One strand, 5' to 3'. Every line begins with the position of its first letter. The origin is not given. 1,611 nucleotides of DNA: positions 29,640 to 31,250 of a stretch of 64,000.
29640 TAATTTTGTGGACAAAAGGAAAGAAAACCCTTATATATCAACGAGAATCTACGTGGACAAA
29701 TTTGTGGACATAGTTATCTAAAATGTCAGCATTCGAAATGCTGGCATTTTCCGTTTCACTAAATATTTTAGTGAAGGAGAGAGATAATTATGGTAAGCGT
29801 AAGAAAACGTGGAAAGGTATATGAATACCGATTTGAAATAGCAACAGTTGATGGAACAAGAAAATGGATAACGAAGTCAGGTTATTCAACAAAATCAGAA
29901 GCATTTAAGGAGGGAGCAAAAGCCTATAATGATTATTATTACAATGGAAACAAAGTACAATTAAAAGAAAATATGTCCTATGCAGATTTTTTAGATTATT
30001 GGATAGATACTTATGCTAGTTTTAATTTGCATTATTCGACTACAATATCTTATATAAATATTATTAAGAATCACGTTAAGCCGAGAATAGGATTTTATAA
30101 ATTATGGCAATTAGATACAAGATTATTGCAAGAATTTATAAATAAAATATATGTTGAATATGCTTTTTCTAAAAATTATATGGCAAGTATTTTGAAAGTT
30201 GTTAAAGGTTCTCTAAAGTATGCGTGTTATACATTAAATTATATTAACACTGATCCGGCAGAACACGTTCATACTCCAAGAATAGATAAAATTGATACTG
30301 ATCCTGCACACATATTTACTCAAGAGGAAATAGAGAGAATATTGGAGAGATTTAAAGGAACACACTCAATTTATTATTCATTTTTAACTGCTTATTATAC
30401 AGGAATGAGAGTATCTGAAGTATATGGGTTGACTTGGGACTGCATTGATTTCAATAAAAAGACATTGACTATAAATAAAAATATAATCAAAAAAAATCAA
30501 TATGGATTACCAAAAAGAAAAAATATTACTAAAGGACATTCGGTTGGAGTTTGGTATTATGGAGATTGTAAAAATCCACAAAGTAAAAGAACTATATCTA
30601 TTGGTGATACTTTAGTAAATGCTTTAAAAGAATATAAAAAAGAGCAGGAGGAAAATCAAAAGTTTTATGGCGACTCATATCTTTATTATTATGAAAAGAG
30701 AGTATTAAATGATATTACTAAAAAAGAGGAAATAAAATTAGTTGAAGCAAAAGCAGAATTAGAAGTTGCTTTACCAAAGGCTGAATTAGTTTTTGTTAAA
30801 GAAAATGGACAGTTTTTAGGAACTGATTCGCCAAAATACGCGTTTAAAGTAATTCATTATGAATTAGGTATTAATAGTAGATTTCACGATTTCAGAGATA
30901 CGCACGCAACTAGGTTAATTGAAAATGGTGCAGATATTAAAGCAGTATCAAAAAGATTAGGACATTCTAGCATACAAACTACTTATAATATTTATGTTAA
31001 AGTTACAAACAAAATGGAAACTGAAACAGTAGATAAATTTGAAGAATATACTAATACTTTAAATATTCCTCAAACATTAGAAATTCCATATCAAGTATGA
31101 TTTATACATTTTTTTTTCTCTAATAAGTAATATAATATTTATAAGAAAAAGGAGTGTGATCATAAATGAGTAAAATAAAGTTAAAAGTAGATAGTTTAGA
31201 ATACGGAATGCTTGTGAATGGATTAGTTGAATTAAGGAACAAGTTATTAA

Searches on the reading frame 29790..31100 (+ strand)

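Call 60: search_protein_families(library=pfam, proteins=[window:29790-31100:+], max_evalue=0.00001)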
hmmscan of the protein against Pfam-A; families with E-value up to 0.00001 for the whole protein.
window:29790-31100:+ (436 aa): 2 families
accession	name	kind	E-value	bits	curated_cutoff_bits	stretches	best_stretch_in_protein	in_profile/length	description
PF00589.27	Phage_integrase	-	2.7e-29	102.6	27.1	1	176-407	3-170/172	Phage integrase family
PF14659.12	Phage_int_SAM_3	-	2e-08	34.8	22.6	1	65-120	3-57/58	Phage integrase, N-terminal SAM-like domain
